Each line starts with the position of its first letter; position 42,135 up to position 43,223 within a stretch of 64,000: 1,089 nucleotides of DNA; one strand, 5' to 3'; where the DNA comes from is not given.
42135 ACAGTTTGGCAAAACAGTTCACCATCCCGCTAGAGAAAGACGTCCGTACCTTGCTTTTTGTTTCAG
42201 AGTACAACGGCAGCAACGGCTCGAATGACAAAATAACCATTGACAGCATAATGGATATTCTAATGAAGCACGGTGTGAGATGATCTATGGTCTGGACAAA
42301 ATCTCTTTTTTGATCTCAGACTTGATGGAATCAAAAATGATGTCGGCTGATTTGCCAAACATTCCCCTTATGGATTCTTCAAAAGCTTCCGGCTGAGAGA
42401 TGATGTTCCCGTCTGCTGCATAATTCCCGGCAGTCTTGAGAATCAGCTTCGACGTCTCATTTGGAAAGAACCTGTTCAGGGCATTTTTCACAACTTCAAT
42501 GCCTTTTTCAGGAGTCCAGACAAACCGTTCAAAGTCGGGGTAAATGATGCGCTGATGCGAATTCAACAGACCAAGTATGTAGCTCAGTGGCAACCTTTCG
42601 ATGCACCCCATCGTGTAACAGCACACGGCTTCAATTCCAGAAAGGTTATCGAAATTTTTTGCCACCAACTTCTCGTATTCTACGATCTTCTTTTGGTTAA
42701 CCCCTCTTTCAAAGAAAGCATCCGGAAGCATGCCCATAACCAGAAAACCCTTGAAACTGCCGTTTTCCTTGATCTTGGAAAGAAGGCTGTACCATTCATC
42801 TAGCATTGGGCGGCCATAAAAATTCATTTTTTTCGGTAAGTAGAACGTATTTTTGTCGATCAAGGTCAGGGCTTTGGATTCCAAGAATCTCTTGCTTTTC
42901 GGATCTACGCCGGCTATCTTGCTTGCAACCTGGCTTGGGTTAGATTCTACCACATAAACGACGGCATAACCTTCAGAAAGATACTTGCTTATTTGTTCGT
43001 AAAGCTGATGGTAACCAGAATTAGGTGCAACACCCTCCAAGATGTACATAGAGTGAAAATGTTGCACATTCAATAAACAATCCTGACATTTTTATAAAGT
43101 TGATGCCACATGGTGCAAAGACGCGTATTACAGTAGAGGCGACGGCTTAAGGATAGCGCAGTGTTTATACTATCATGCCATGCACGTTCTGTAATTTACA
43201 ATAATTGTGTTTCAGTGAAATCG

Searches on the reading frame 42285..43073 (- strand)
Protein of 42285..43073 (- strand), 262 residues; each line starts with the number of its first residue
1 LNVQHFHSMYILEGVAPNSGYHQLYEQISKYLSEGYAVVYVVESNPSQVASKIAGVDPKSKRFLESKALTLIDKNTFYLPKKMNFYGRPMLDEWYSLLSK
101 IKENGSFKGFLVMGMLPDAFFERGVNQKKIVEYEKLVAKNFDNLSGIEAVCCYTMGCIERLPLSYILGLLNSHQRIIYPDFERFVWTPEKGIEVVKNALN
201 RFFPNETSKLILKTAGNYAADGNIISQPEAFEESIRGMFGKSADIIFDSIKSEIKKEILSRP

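Call 72: search_protein_families(library=pfam, proteins=[window:42285-43073:-], max_evalue=0.001)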
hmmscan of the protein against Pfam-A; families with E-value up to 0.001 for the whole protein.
window:42285-43073:- (262 aa): 1 family
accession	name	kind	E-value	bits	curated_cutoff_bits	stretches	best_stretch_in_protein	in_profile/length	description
PF14417.12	MEDS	-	7.9e-13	49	29.8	1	22-174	15-161/161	MEDS: MEthanogen/methylotroph, DcmR Sensory domain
